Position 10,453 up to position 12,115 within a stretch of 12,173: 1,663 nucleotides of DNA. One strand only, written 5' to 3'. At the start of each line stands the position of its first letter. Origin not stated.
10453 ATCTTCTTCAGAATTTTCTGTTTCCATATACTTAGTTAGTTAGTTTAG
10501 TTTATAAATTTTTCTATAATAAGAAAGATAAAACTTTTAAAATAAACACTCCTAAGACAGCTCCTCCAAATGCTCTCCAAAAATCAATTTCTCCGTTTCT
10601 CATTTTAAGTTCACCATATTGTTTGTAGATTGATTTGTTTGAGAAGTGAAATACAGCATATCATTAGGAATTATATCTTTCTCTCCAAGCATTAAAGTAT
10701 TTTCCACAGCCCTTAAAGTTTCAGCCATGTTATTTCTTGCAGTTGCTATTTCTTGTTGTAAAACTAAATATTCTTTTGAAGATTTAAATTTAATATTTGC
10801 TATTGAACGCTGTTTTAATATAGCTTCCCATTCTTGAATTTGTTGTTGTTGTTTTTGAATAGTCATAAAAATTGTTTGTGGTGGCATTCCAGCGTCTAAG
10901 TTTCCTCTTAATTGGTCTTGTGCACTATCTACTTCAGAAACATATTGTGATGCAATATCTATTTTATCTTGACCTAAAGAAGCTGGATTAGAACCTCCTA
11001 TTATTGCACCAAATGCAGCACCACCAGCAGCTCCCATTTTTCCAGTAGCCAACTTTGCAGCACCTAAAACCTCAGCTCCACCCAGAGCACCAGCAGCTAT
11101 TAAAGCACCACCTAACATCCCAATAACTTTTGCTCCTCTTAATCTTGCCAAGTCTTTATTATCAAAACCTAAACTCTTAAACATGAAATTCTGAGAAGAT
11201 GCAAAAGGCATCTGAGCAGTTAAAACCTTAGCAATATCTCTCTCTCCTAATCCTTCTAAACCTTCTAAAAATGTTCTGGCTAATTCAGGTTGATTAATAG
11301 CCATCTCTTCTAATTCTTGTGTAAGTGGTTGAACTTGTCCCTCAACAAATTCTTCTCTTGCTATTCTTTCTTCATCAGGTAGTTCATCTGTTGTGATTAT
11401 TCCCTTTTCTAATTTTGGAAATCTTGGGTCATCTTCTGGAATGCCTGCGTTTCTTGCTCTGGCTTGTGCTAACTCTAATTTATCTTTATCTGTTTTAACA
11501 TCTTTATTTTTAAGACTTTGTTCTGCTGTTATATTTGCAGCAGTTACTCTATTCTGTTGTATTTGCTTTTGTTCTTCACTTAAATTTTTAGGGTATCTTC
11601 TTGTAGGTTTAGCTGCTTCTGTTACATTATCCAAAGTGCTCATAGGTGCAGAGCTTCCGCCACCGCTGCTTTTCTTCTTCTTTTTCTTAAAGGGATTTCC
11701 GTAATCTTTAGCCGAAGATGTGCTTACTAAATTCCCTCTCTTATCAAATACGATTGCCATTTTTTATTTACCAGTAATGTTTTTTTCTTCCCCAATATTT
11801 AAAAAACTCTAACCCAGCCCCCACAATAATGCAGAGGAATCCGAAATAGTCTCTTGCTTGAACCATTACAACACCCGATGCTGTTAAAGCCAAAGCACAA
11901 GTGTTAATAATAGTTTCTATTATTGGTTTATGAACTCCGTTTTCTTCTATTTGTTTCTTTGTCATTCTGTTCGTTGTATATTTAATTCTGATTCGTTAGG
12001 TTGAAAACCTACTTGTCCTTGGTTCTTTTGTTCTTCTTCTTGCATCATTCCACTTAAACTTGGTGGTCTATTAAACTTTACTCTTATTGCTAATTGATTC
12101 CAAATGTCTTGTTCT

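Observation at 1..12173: Very small HK97-type virus with archaeal expression signals and no recognisable replication, integration, tail-tube or lysis-enzyme genes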

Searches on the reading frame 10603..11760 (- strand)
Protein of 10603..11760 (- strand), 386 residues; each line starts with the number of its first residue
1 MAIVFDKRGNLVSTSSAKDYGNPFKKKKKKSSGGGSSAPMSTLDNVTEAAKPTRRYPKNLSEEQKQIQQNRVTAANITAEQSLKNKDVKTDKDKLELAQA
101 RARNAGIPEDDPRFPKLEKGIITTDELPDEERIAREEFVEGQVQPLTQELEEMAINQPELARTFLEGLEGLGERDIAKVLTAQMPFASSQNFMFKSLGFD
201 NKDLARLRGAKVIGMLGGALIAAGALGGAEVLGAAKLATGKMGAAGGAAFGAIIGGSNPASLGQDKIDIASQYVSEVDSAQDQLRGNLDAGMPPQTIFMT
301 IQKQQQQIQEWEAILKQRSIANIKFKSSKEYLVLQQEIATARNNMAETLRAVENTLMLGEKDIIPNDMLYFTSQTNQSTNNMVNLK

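Call 8: search_protein_families(library=pfam, max_evalue=0.1, proteins=[window:10603-11760:-])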
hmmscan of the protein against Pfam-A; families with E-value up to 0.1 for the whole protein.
window:10603-11760:- (386 aa): 0 families

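Call 9: search_protein_families(library=phrogs, max_evalue=0.1, proteins=[window:10603-11760:-])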
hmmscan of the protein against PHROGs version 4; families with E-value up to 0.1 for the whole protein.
window:10603-11760:- (386 aa): 1 family
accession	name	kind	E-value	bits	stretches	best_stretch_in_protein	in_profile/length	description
phrog_28351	-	unknown function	0.097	13.7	0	280-341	55-116/168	-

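Call 93: search_protein_families(library=ncbifam, max_evalue=0.05, proteins=[window:10603-11760:-])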
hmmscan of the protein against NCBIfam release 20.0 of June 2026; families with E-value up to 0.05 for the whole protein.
window:10603-11760:- (386 aa): 0 families

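Call 110: search_dna_similar(query=window:10603-11760:-, collection=phages, mode=protein, max_evalue=0.001, max_rows=10)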
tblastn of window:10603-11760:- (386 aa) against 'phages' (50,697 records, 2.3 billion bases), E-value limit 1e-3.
No match.

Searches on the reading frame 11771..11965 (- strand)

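Call 8: search_protein_families(library=pfam, max_evalue=0.1, proteins=[window:11771-11965:-])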
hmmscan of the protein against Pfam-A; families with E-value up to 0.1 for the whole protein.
window:11771-11965:- (65 aa): 0 families

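Call 9: search_protein_families(library=phrogs, max_evalue=0.1, proteins=[window:11771-11965:-])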
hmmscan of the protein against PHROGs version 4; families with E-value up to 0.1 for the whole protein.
window:11771-11965:- (65 aa): 1 family
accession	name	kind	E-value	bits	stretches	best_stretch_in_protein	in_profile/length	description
phrog_15049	-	unknown function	0.068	14.3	1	12-55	6-49/82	-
